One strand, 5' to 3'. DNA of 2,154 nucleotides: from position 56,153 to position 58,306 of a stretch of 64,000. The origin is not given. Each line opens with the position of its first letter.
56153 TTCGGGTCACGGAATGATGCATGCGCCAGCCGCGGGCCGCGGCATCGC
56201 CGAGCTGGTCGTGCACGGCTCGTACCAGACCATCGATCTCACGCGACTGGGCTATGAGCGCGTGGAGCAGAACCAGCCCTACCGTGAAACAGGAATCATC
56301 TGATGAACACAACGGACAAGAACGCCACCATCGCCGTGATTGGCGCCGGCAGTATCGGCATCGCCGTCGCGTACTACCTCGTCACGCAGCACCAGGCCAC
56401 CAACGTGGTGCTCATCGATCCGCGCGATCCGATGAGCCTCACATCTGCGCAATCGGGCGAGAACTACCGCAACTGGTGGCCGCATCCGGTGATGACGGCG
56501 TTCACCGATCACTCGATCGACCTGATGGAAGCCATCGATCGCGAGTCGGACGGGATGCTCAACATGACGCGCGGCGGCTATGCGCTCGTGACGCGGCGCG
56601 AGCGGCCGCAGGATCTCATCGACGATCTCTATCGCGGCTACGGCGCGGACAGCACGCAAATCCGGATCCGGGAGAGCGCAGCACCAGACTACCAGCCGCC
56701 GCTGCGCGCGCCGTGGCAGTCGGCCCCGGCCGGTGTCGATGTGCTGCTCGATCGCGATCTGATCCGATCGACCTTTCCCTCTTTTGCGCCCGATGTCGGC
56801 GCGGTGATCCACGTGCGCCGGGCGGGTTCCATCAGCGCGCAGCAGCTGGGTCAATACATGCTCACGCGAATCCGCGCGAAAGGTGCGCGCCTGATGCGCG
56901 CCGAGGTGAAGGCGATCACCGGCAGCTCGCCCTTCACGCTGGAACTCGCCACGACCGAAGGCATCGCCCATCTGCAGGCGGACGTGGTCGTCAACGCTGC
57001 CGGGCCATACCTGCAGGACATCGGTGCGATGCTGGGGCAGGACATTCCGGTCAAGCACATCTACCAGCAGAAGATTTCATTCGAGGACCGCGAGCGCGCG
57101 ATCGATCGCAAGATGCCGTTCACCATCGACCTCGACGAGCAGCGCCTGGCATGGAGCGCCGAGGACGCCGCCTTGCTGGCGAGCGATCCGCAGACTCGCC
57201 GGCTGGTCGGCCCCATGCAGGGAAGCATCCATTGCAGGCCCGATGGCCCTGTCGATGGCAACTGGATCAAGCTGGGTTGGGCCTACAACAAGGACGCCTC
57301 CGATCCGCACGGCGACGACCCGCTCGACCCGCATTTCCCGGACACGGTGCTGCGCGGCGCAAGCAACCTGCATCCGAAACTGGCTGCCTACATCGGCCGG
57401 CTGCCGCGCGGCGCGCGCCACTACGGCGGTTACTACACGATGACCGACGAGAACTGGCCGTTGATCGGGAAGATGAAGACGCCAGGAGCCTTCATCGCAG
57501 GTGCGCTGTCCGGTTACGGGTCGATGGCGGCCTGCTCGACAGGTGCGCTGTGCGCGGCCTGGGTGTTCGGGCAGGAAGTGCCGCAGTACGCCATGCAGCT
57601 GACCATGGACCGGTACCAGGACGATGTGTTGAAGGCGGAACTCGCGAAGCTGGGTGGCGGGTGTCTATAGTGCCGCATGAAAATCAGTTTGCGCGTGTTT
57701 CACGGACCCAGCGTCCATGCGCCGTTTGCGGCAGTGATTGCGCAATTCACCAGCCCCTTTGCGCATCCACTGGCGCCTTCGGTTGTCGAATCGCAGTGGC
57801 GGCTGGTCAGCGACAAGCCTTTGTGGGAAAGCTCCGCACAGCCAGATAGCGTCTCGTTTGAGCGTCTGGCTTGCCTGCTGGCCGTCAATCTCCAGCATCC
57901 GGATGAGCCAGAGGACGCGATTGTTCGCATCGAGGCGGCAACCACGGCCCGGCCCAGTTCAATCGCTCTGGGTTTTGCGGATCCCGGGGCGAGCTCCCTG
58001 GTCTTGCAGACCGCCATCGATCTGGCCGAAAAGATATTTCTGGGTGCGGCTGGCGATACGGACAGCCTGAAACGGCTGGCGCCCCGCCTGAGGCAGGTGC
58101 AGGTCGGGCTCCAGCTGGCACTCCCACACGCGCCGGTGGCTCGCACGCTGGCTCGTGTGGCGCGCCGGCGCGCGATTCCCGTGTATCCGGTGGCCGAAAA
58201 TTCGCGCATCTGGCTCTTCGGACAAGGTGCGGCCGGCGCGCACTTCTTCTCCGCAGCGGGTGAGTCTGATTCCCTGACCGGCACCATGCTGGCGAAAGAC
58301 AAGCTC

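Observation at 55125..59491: Truncated cyanophycin-synthetase-like (CphA2-like) ATP-grasp protein in a three-gene unit with two FAD oxidoreductases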

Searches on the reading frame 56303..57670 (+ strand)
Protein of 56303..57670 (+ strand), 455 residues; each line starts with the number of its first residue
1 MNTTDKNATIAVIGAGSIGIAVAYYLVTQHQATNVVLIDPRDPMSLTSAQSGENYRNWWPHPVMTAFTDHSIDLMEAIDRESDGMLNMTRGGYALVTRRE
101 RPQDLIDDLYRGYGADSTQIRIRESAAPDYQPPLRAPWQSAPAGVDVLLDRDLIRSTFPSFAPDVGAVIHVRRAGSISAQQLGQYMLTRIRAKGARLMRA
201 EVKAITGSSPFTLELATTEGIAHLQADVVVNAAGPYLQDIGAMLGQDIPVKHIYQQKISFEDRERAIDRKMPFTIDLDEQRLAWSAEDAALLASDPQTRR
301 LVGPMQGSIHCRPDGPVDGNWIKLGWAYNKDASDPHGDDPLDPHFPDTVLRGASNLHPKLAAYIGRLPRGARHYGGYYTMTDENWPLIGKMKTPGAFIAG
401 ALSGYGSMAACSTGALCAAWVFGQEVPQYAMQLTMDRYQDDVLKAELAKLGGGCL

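Call 3: search_protein_families(library=pfam, proteins=[window:56303-57670:+], max_evalue=0.01)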
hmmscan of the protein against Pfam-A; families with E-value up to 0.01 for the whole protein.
window:56303-57670:+ (455 aa): 5 families
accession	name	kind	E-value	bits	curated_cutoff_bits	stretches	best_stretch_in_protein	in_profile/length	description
PF01266.30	DAO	-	2e-32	113.5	27.9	1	10-420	2-353/353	FAD dependent oxidoreductase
PF05834.18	Lycopene_cycl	-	4.9e-08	32.9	23.4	1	172-238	79-145/380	Lycopene cyclase protein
PF13454.12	NAD_binding_9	-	3.7e-05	24.2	21.8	1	11-82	1-76/155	FAD-NAD(P)-binding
PF07992.20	Pyr_redox_2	-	0.00076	19.4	26.1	0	5-42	140-175/291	Pyridine nucleotide-disulphide oxidoreductase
PF03435.24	Sacchrp_dh_NADP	-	0.0013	19.4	25.1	0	10-42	1-33/129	Saccharopine dehydrogenase NADP binding domain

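Call 4: search_protein_families(library=ncbifam, proteins=[window:56303-57670:+], max_evalue=0.01)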
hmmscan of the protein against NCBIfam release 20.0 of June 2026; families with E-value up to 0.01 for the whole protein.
window:56303-57670:+ (455 aa): 17 families
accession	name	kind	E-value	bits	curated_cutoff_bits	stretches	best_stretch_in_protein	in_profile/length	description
TIGR01373.1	soxB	subfamily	5.3e-08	32.1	529.45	1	9-83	32-106/407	sarcosine oxidase subunit beta family protein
TIGR02352.1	thiamin_ThiO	equivalog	2.6e-07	30.1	250.8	1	148-258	119-228/351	glycine oxidase ThiO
NF001933.0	PRK00711.1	subfamily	8e-07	28.4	383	0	10-45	3-36/429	D-amino acid dehydrogenase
NF008726.1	PRK11728.1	equivalog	2.1e-06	26.8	299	0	9-54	2-45/389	L-2-hydroxyglutarate oxidase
NF033460.1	glycerol3P_ox_II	equivalog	1e-05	24.9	460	0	148-246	120-217/361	type 2 glycerol-3-phosphate oxidase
NF008425.0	PRK11259.1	equivalog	4.5e-05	22.6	257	0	8-43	5-38/377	N-methyl-L-tryptophan oxidase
NF005421.0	PRK06996.1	equivalog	0.00025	20.2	450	1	4-45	8-51/398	UbiH/UbiF/VisC/COQ6 family ubiquinone biosynthesis hydroxylase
TIGR03377.1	glycerol3P_GlpA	equivalog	0.00034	19.3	552.8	1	149-250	112-217/530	anaerobic glycerol-3-phosphate dehydrogenase subunit GlpA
NF000824.0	PRK00066.1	subfamily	0.00063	19.2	339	1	5-49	4-48/316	L-lactate dehydrogenase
NF040813.1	pro_dh_Thprot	equivalog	0.00065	18.9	600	0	10-52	2-42/362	D-proline dehydrogenase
NF049967.1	QhpG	equivalog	0.001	18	240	0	180-234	85-139/423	flavin-dependent monooxygenase QhpG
NF004863.0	PRK06223.1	subfamily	0.0012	18.1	283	1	7-41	3-36/313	malate dehydrogenase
NF006204.0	PRK08328.1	equivalog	0.0021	17.7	339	1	6-43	26-62/231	hypothetical protein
NF006002.0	PRK08132.1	subfamily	0.0041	15.6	416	0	4-47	22-63/552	FAD-dependent oxidoreductase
TIGR01988.1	Ubi-OHases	subfamily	0.0048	15.8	224.65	0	10-79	2-61/387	ubiquinone biosynthesis hydroxylase, UbiH/UbiF/VisC/COQ6 family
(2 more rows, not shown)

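Call 33: search_solved_structures(query=window:56303-57667:+, max_evalue=0.001)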
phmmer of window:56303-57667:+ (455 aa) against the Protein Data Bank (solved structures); distinct sequences matched with E-value up to 0.001: 8.
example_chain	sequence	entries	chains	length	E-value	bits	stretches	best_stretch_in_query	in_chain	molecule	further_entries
4p9s_A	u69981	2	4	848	6.8e-07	32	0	149-288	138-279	Dimethylglycine dehydrogenase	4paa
4pab_A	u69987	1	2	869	2.4e-06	30.3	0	152-286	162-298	Dimethylglycine dehydrogenase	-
5l46_A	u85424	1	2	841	3.1e-06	29.9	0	166-284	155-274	Dimethylglycine dehydrogenase, mitochondrial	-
3vqr_A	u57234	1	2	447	8.7e-06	28.4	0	11-109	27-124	Putative oxidoreductase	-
3axb_A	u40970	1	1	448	8.8e-06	28.4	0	11-109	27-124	Putative oxidoreductase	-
1pj5_A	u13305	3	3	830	0.00036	23.1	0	167-256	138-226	N,N-dimethylglycine oxidase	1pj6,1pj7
3gsi_A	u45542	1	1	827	0.00045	22.8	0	167-257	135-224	N,N-dimethylglycine oxidase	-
1y56_B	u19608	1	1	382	0.00071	22.1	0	372-420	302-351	sarcosine oxidase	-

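Call 36: find_homologous_proteins(query=window:56303-57667:+)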
Query window:56303-57667:+ (455 aa): 3754 proteins with E <= 0.001 among 8000 candidates; the best 120 are listed.
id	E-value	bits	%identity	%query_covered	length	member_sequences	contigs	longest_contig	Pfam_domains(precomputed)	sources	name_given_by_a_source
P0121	7.3e-288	973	92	100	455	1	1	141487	PF01266.31,PF13454.13,PF05834.19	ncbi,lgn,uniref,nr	ncbi:FAD-binding oxidoreductase [Caenimonas sp. SL110]|uniref:NAD(P)/FAD-dependent oxidoreductase n=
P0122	3.2e-264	895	93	91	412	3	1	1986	PF01266.31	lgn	-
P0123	6.1e-250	848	79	100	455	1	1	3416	PF01266.31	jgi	jgi:glycine/D-amino acid oxidase-like deaminating enzyme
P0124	6.8e-244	828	79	99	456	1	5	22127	PF01266.31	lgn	-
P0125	1.5e-243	827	78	100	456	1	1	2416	PF01266.31,PF05834.19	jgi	jgi:glycine/D-amino acid oxidase-like deaminating enzyme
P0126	1.2e-233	794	75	99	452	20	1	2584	PF01266.31,PF05834.19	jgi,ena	jgi:glycine/D-amino acid oxidase-like deaminating enzyme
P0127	2.3e-232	790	75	99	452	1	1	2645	PF01266.31,PF05834.19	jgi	jgi:glycine/D-amino acid oxidase-like deaminating enzyme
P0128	1.6e-231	787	75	99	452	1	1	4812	PF01266.31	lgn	-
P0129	4.0e-230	783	75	99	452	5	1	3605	PF01266.31,PF05834.19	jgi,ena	-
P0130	3.0e-229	780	74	99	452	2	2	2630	PF01266.31,PF05834.19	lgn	-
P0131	2.3e-226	770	72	99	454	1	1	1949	PF01266.31,PF07992.21,PF05834.19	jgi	jgi:glycine/D-amino acid oxidase-like deaminating enzyme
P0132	1.2e-222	758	72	100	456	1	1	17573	PF01266.31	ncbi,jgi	jgi:glycine/D-amino acid oxidase-like deaminating enzyme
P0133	3.0e-222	757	72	98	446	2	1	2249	PF01266.31,PF05834.19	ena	-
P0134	7.1e-222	756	73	99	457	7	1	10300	PF01266.31,PF05834.19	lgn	-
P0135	2.5e-221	754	72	98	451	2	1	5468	PF01266.31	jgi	jgi:glycine/D-amino acid oxidase-like deaminating enzyme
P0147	9.9e-217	739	72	98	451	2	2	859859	PF01266.31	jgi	jgi:glycine/D-amino acid oxidase-like deaminating enzyme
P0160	1.6e-215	735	70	100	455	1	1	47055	PF01266.31,PF05834.19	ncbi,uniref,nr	ncbi:FAD-dependent oxidoreductase [Hydrogenophaga sp. 2FB]|uniref:NAD(P)/FAD-dependent oxidoreductas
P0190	2.9e-212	724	69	99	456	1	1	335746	PF01266.31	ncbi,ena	-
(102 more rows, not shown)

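Call 37: find_encoding_contigs(protein=P0160, flank=8000, max_places=1)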
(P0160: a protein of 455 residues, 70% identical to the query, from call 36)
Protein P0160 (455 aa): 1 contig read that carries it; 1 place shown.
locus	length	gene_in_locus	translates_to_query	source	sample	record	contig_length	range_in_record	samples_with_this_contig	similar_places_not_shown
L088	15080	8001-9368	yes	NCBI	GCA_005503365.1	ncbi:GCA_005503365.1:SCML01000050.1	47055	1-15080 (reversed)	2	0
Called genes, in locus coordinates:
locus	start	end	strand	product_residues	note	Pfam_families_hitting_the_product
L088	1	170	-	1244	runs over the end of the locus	PF18327:PRODH, PF14850:Pro_dh-DNA_bdg, PF01619:Pro_dh, PF00171:Aldedh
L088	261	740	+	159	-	PF13404:HTH_AsnC-type, PF13412:HTH_24, PF01037:AsnC_trans_reg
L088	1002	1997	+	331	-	PF03401:TctC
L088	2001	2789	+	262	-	PF03447:NAD_binding_3, PF01958:Asp_DH_C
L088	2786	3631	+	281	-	PF03807:F420_oxidored, PF14748:P5CR_dimer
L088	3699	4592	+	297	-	PF00497:SBP_bac_3, PF12974:Phosphonate-bd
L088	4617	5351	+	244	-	PF00528:BPD_transp_1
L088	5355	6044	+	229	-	PF00528:BPD_transp_1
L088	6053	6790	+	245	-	PF00005:ABC_tran, PF02463:SMC_N (weak), PF13304:AAA_21 (faint)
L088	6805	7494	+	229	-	PF00392:GntR, PF07729:FCD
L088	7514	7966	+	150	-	PF00903:Glyoxalase (weak), PF13669:Glyoxalase_4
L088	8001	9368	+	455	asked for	PF01266:DAO, PF05834:Lycopene_cycl (faint)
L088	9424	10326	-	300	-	PF00126:HTH_1, PF03466:LysR_substrate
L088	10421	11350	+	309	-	PF08943:CsiD, PF02668:TauD (faint)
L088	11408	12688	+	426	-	PF01070:FMN_dh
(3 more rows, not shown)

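Call 38: find_encoding_contigs(protein=P0190, flank=8000, max_places=1)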
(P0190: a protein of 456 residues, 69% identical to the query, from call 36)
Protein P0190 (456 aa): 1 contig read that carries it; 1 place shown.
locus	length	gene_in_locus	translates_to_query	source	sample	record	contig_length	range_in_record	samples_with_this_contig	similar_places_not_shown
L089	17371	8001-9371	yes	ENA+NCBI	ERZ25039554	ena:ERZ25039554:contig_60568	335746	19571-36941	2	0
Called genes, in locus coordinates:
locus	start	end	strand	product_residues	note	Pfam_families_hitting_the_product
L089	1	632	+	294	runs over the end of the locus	PF12911:OppC_N, PF00528:BPD_transp_1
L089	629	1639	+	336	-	PF00005:ABC_tran, PF13304:AAA_21 (weak), PF08352:oligo_HPY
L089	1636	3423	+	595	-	PF00005:ABC_tran, PF08352:oligo_HPY, PF00596:Aldolase_II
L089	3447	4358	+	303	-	PF02826:2-Hacid_dh_C (faint), PF03446:NAD_binding_2, PF03807:F420_oxidored, PF14833:NAD_binding_11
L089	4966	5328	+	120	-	PF13499:EF-hand_7 (faint), PF13202:EF-hand_5 (faint), PF13405:EF-hand_6 (faint), PF00036:EF-hand_1 (faint)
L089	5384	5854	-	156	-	PF09990:DUF2231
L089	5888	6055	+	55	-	-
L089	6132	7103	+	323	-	PF03401:TctC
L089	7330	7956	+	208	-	PF00392:GntR, PF13545:HTH_Crp_2 (weak), PF07729:FCD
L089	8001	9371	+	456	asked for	PF01266:DAO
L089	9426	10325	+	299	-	PF00497:SBP_bac_3, PF12974:Phosphonate-bd, PF09084:NMT1 (weak)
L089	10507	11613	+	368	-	PF01266:DAO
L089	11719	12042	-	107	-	-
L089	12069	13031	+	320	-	-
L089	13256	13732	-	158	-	PF00165:HTH_AraC (weak), PF12833:HTH_18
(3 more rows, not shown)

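Call 39: find_encoding_contigs(protein=P0147, flank=8000, max_places=1)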
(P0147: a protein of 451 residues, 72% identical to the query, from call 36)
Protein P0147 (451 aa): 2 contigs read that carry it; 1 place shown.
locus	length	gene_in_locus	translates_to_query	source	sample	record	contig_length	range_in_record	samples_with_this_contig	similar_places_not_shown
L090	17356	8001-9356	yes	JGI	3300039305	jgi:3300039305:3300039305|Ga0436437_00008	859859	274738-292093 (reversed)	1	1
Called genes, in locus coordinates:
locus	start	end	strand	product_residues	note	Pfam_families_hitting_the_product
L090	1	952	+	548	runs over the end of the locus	PF01266:DAO (weak), PF01494:FAD_binding_3, PF21274:Rng_hyd_C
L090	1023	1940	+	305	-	PF00126:HTH_1, PF03466:LysR_substrate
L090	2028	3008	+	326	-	PF03401:TctC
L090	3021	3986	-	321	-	PF00582:Usp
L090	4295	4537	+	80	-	-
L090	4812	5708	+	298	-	PF00497:SBP_bac_3, PF12974:Phosphonate-bd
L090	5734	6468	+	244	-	PF00528:BPD_transp_1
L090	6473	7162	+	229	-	PF00528:BPD_transp_1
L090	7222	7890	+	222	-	PF00392:GntR, PF07729:FCD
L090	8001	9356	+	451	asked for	PF01266:DAO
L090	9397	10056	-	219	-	PF01073:3Beta_HSD, PF01370:Epimerase, PF05368:NmrA, PF13460:NAD_binding_10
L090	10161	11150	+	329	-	PF12852:Cupin_6, PF00165:HTH_AraC (faint), PF12833:HTH_18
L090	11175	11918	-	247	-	PF00072:Response_reg, PF00486:Trans_reg_C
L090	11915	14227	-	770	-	PF00989:PAS, PF08448:PAS_4, PF13188:PAS_8, PF13426:PAS_9, PF00989:PAS, PF08448:PAS_4, PF13426:PAS_9, PF00989:PAS, +7 more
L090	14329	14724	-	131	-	-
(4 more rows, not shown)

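Call 52: find_encoding_contigs(protein=P0124, flank=8000, max_places=2)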
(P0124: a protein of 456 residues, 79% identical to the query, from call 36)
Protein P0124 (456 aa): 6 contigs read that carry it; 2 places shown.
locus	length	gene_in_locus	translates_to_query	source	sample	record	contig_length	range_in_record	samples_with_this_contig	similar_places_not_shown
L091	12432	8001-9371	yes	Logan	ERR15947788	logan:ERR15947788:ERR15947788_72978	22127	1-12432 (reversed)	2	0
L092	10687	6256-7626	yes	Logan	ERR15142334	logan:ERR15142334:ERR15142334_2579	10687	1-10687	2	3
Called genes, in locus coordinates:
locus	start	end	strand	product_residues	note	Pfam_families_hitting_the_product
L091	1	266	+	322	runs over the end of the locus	PF03401:TctC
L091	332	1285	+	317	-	PF00389:2-Hacid_dh, PF02826:2-Hacid_dh_C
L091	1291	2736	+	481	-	PF00171:Aldedh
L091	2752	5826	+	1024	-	PF01565:FAD_binding_4, PF02913:FAD-oxidase_C, PF13183:Fer4_8 (faint)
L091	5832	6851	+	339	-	PF02615:Ldh_2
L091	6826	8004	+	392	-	PF01266:DAO, PF05834:Lycopene_cycl (faint)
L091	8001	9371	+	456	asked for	PF01266:DAO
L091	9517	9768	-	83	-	-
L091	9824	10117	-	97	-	-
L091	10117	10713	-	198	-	PF19570:DUF6088, PF13338:AbiEi_4 (weak)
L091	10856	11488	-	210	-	PF27000:PH_gly_zipper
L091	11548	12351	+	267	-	-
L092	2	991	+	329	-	?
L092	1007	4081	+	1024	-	PF01565:FAD_binding_4, PF02913:FAD-oxidase_C, PF13183:Fer4_8 (faint)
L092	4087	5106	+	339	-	PF02615:Ldh_2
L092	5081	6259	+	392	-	PF01266:DAO, PF05834:Lycopene_cycl (faint)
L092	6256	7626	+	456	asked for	PF01266:DAO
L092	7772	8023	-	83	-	-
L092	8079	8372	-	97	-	-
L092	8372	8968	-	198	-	PF19570:DUF6088, PF13338:AbiEi_4 (weak)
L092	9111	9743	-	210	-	PF27000:PH_gly_zipper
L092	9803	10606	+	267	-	-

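Call 74: search_protein_families(library=pfam, proteins=[L091:9517-9768:-, L091:11548-12351:+], max_evalue=0.001)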
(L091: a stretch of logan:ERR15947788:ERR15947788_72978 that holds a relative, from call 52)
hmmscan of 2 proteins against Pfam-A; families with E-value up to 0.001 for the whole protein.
L091:9517-9768:- (83 aa): 0 families

L091:11548-12351:+ (267 aa): 0 families

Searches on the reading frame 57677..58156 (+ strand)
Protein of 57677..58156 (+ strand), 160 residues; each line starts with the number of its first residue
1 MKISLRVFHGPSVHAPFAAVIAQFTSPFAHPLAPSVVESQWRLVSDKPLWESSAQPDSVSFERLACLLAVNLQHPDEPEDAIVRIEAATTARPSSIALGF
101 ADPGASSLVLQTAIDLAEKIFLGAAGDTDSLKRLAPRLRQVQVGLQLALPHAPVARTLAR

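Call 28: search_protein_families(library=pfam, proteins=[window:57677-58156:+], max_evalue=1)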
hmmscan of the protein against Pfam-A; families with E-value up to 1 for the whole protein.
window:57677-58156:+ (160 aa): 0 families
